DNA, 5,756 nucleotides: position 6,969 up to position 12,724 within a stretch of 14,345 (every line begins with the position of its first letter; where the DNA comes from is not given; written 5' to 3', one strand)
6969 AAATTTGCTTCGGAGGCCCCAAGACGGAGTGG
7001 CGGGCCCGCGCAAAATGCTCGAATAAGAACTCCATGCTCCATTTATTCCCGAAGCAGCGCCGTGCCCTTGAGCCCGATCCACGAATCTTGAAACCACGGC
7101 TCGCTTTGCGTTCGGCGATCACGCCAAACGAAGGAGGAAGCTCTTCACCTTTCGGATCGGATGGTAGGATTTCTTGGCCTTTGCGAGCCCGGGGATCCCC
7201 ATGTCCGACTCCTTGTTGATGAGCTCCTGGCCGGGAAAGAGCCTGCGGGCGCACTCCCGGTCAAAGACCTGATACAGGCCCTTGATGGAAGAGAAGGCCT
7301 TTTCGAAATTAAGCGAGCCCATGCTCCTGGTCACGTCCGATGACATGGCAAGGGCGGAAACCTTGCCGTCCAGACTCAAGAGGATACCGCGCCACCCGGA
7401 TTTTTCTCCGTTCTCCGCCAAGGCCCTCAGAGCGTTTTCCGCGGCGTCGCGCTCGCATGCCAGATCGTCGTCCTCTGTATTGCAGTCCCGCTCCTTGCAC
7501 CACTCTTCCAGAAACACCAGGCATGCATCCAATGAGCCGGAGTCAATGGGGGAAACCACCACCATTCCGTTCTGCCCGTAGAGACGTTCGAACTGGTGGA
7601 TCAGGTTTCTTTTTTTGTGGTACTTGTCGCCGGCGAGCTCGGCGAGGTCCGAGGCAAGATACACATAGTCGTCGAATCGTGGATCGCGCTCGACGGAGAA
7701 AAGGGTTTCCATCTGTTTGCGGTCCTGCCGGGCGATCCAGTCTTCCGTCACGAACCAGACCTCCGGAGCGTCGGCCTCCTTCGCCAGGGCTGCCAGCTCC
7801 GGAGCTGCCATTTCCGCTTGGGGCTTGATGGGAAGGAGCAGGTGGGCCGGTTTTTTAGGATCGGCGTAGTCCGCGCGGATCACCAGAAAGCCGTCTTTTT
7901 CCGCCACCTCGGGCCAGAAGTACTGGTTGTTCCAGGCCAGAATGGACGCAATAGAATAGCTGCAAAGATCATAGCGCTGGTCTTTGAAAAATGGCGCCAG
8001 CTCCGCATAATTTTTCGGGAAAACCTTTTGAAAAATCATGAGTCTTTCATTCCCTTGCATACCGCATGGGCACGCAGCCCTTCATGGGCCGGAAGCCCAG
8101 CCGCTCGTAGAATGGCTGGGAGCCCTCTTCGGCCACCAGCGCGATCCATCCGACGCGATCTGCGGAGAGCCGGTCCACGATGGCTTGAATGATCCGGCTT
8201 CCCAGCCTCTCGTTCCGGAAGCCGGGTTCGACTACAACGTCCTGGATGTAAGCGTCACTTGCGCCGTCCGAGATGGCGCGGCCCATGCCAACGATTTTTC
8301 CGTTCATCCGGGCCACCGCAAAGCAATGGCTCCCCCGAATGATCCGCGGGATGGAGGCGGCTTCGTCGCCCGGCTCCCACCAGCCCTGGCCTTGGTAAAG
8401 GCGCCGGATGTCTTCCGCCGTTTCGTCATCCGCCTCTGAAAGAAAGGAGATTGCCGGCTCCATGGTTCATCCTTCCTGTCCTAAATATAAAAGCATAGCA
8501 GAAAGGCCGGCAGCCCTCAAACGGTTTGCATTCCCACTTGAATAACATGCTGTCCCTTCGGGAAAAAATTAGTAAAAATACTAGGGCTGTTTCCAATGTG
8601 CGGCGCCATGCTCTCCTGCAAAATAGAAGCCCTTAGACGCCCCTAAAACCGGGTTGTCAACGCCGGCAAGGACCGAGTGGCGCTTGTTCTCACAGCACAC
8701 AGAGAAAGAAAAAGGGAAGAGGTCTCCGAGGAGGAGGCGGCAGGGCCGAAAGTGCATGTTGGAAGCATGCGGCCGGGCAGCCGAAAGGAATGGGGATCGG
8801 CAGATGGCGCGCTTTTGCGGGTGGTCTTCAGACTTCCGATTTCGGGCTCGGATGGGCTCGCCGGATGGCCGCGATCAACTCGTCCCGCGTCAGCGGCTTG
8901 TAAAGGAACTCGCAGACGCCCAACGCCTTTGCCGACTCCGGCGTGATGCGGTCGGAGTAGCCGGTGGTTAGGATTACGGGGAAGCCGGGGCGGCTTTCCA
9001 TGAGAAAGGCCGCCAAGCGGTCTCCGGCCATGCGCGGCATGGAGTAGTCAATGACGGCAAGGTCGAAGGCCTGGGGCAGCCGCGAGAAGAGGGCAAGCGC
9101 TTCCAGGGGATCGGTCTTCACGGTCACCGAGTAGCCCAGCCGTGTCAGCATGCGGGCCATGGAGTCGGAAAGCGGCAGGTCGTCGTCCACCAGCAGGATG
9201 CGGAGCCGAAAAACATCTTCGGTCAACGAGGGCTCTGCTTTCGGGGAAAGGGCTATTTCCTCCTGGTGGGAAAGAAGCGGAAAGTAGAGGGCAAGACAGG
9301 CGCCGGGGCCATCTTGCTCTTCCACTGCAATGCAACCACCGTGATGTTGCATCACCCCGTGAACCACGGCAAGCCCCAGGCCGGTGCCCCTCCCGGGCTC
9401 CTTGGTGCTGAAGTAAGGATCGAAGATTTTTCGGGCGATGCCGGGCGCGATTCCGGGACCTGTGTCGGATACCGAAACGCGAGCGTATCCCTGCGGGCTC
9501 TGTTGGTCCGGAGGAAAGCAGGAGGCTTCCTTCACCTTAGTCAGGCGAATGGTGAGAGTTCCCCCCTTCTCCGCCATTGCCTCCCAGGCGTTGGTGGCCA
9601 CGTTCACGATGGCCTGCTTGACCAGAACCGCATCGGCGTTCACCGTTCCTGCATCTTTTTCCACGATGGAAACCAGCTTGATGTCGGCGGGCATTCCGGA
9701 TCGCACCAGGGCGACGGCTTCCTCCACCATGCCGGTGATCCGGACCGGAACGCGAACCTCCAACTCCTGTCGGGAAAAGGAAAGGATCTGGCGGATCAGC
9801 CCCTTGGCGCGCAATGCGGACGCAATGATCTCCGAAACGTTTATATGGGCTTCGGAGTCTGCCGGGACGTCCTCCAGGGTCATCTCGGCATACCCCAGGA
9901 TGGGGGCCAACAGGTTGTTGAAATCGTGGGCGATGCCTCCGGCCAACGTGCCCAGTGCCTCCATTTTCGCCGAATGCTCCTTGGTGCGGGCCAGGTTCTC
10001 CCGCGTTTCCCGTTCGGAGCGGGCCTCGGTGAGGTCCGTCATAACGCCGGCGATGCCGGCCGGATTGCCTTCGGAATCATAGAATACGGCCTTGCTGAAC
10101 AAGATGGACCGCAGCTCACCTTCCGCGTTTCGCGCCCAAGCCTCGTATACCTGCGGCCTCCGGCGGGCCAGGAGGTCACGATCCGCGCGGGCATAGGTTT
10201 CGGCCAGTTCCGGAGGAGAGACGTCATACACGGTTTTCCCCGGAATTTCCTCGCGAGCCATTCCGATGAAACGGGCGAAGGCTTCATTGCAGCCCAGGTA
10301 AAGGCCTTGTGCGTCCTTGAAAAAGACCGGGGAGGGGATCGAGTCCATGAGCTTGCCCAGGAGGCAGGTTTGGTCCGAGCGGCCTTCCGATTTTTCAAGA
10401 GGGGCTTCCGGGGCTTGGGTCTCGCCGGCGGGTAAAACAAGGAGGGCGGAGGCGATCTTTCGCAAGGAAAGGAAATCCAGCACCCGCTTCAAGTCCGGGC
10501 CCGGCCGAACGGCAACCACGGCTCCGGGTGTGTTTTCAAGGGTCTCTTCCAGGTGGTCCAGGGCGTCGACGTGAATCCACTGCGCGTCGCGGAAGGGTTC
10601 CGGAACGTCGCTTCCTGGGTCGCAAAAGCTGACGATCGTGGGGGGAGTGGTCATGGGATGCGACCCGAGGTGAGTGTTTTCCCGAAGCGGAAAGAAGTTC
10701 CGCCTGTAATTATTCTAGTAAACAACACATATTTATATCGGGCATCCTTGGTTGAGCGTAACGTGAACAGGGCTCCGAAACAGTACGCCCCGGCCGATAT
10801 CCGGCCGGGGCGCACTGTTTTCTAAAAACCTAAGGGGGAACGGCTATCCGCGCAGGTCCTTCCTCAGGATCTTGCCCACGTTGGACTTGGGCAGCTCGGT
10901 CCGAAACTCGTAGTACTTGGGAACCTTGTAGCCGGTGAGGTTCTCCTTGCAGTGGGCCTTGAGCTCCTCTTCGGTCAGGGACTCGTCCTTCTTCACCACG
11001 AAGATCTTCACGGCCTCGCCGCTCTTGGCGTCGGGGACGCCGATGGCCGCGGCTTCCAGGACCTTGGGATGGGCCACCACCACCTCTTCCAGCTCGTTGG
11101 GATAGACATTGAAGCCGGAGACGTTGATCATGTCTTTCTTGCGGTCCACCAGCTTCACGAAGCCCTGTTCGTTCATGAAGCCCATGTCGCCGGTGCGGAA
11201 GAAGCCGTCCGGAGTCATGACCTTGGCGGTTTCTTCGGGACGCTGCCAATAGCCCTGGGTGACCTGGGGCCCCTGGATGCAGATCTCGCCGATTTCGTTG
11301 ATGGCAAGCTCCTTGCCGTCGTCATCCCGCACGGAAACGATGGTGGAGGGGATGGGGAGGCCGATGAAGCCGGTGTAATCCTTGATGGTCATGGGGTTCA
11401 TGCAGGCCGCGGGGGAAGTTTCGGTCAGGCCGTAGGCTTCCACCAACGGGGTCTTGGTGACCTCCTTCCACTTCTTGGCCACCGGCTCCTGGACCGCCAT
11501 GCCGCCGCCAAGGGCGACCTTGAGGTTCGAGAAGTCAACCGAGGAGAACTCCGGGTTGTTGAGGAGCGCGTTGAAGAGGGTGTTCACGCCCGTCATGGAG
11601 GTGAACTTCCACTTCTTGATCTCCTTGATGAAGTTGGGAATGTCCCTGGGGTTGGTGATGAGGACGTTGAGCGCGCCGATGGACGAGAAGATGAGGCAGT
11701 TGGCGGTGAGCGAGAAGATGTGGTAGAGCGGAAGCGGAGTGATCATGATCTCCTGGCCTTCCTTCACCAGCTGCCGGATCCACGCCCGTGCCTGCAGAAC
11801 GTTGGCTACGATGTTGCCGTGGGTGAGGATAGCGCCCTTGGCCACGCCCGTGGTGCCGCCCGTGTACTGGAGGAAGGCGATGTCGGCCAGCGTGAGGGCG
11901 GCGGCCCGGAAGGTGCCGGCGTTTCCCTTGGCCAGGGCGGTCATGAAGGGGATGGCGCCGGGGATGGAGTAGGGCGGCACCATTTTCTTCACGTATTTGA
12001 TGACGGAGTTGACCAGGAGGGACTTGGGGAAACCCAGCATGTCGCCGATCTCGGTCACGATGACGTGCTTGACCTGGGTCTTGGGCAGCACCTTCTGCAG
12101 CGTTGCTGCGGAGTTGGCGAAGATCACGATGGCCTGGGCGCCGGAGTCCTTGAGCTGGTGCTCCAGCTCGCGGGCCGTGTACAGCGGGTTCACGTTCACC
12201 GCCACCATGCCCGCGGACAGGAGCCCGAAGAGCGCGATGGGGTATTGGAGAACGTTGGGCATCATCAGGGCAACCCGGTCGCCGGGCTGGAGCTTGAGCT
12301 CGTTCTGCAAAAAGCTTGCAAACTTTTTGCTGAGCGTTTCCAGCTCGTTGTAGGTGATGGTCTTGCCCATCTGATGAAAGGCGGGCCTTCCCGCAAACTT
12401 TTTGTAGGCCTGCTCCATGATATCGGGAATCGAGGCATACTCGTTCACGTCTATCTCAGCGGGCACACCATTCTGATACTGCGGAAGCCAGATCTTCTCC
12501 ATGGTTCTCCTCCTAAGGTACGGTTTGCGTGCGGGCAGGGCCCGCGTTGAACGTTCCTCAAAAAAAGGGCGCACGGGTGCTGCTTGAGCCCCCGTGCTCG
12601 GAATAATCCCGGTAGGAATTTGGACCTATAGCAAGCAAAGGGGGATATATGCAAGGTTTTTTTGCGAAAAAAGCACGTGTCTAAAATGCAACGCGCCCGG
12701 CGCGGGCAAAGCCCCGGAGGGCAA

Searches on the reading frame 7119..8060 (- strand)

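Call 3: search_protein_families(library=pfam, proteins=[window:7119-8060:-], max_evalue=0.01)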
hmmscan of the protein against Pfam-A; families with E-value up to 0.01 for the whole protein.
window:7119-8060:- (313 aa): 1 family
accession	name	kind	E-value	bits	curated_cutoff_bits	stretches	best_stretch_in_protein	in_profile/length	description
PF09924.15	LPG_synthase_C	-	6.4e-26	91.5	27.5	1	35-309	11-296/298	Phosphatidylglycerol lysyltransferase, C-terminal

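Call 4: search_protein_families(library=ncbifam, proteins=[window:7119-8060:-], max_evalue=0.01)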
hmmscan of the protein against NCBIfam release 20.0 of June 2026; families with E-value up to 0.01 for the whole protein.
window:7119-8060:- (313 aa): 0 families

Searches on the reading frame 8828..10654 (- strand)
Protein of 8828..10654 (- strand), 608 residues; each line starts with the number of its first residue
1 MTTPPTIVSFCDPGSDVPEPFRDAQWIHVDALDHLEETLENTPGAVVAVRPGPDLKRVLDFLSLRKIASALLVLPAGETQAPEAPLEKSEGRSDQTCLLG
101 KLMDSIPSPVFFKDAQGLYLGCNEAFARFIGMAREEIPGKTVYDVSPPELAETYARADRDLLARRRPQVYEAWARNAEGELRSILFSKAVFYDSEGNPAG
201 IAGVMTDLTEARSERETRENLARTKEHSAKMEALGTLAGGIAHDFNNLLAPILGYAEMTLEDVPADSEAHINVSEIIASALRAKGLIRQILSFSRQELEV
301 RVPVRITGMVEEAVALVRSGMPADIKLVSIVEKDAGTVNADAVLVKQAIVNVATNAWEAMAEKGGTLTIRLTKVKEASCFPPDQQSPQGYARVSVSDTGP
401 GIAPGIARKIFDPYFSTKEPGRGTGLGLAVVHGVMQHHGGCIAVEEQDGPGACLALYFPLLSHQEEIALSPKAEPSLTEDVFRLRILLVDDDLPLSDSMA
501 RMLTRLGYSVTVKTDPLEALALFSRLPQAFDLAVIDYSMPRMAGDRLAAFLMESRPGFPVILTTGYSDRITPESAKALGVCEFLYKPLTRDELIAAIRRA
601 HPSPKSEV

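Call 3: search_protein_families(library=pfam, proteins=[window:8828-10654:-], max_evalue=0.01)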
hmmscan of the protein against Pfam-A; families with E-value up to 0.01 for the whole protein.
window:8828-10654:- (608 aa): 9 families
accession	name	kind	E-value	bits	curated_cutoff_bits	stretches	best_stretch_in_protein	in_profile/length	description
PF02518.31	HATPase_c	-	2.7e-19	70.1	26.4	1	341-460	2-109/111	Histidine kinase-, DNA gyrase B-, and HSP90-like ATPase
PF00072.30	Response_reg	-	1.2e-17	64.5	30.2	1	486-598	1-111/111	Response regulator receiver domain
PF08448.16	PAS_4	-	1.2e-16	61.4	23.1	1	104-212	2-109/110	PAS fold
PF00989.32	PAS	-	1.1e-11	45.2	22.6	1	102-207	6-112/113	PAS fold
PF00512.31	HisKA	-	9e-10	38.9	26.9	1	234-297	2-64/66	His Kinase A (phospho-acceptor) domain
PF13426.13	PAS_9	-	5e-09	36.8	27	1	108-210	2-103/103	PAS domain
PF08447.18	PAS_3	-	2e-05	25.2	25.6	1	121-205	3-89/89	PAS fold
PF13581.12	HATPase_c_2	-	0.00085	19.8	27.4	0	345-438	32-112/127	Histidine kinase-like ATPase domain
PF13188.13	PAS_8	-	0.0021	18.4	21.8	0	101-148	5-52/65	PAS domain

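Call 4: search_protein_families(library=ncbifam, proteins=[window:8828-10654:-], max_evalue=0.01)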
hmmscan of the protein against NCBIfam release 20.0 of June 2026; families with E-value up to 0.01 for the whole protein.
window:8828-10654:- (608 aa): 126 families (the best 25 are shown)
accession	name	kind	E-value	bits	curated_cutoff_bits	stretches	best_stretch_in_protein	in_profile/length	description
NF010411.0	PRK13837.1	equivalog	3e-80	270.3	647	1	204-600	420-811/828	two-component system VirA-like sensor kinase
NF010076.0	PRK13557.1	subfamily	9.4e-69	232.2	631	1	122-602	58-534/540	histidine kinase famiy protein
NF046020.1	HisKinCckABruc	equivalog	2.2e-68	231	1000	1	220-598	466-864/868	cell cycle histidine kinase CckA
NF046026.1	HisKinCckACaul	equivalog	7e-64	216.1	1000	1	226-589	294-664/678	cell cycle histidine kinase CckA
NF008468.0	PRK11360.1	equivalog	1.4e-51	175.6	646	1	102-465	273-613/616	two-component system sensor histidine kinase AtoS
NF052574.1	HisKinEspCMyxo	equivalog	9e-49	166.3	1200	1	122-598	313-780/785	serine histidine kinase EspC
NF008302.0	PRK11091.1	equivalog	1.1e-43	149.5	838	1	93-599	151-641/779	aerobic respiration two-component sensor histidine kinase ArcB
NF007688.0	PRK10364.1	equivalog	4.5e-37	127.9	479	1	202-465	209-456/460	two-component system sensor histidine kinase ZraS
NF052573.1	HisKinEspAMyxo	equivalog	2.2e-35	121.9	1400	1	102-557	259-704/755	serine histidine kinase EspA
TIGR02956.1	TMAO_torS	equivalog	3.2e-29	101.7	676.5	1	242-600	472-819/967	TMAO reductase system sensor histidine kinase/response regulator TorS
NF047466.1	hybrid_RR_LvrB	exception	1.1e-27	97.1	500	1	218-449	136-365/377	hybrid histidine kinase/response regulator LvrB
NF041777.1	sens_FixL_Rhizob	equivalog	3.2e-27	95.3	850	1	194-460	223-481/485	sensor protein FixL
NF011874.0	PRK15347.1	equivalog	1.4e-24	86.2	852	2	305-468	472-622/921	two component system sensor kinase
NF038348.1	T2SS_HK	subfamily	4.2e-24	84.9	450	1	271-459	399-572/574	histidine kinase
NF008312.0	PRK11100.1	equivalog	2.9e-23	82.4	356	1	241-459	263-473/477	two-component system sensor histidine kinase CreC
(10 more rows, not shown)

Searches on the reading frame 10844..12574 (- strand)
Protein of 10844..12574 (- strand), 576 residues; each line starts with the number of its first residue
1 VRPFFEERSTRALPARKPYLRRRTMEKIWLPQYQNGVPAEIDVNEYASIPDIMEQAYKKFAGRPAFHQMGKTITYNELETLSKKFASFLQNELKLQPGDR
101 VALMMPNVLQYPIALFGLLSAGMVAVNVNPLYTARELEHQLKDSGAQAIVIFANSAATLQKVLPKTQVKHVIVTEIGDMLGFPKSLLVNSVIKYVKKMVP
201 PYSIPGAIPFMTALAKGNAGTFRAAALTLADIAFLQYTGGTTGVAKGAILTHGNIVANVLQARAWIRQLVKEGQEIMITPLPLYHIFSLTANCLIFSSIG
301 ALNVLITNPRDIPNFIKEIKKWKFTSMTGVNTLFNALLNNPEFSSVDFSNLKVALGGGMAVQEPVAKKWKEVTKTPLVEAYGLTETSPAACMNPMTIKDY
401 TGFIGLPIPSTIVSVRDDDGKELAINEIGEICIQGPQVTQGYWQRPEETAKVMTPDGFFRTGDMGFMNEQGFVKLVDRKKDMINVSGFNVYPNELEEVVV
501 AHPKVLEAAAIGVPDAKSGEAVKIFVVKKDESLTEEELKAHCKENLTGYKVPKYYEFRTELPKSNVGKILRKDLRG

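Call 3: search_protein_families(library=pfam, proteins=[window:10844-12574:-], max_evalue=0.01)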
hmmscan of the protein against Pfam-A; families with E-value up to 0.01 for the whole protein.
window:10844-12574:- (576 aa): 2 families
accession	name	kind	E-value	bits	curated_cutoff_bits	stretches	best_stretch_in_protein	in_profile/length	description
PF00501.34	AMP-binding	-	1.6e-94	317.3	29.9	1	54-443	2-384/384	AMP-binding enzyme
PF13193.12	AMP-binding_C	-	2e-21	77.2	24.5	1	494-568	1-76/76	AMP-binding enzyme C-terminal domain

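Call 4: search_protein_families(library=ncbifam, proteins=[window:10844-12574:-], max_evalue=0.01)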
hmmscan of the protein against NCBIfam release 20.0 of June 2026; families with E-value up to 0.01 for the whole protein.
window:10844-12574:- (576 aa): 111 families (the best 25 are shown)
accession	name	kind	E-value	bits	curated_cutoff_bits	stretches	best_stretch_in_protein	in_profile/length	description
NF005463.0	PRK07059.1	subfamily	1.1e-262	872.4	869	1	25-576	1-554/557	long-chain-fatty-acid--CoA ligase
NF006523.0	PRK08974.1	equivalog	4.7e-256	850.3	884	1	25-575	1-550/561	long-chain-fatty-acid--CoA ligase FadD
NF006442.0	PRK08751.1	equivalog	1.3e-251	835.9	1023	1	26-575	4-555/560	long-chain fatty acid--CoA ligase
NF004229.0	PRK05677.1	subfamily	3.8e-248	824.5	879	1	25-575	2-552/563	long-chain-fatty-acid--CoA ligase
NF009139.0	PRK12492.1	equivalog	6e-223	741.3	1018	1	28-575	5-559/562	long-chain-fatty-acid--CoA ligase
NF004114.0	PRK05605.1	equivalog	1.5e-143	479.2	766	1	24-575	12-566/575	long-chain-fatty-acid--CoA ligase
NF005220.0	PRK06710.1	equivalog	5.3e-135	450.7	1116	1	25-573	3-548/563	long-chain-fatty-acid--CoA ligase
NF006181.0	PRK08314.1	subfamily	2.5e-119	399.1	705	1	25-574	3-550/563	long-chain-fatty-acid--CoA ligase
NF004837.0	PRK06187.1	subfamily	5.4e-119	397.8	476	1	44-575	5-519/531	long-chain-fatty-acid--CoA ligase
NF004822.0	PRK06178.1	equivalog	2e-99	333.7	782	1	33-574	22-563/571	acyl-CoA synthetase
NF006182.0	PRK08316.1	subfamily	1.4e-93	314.1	663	2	214-575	155-514/523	fatty acyl-CoA synthetase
TIGR03205.1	pimA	equivalog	2.7e-92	309.9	705.6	1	46-575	20-541/541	dicarboxylate--CoA ligase PimA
NF009233.0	PRK12583.1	subfamily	4.9e-91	305.8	832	1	47-575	18-547/558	fatty acid CoA ligase family protein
NF005702.0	PRK07514.1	subfamily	1.6e-89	300.6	558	2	212-575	139-497/506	malonyl-CoA synthase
NF005714.0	PRK07529.1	subfamily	3.2e-87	293.4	632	1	67-575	58-573/640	acyl-CoA synthetase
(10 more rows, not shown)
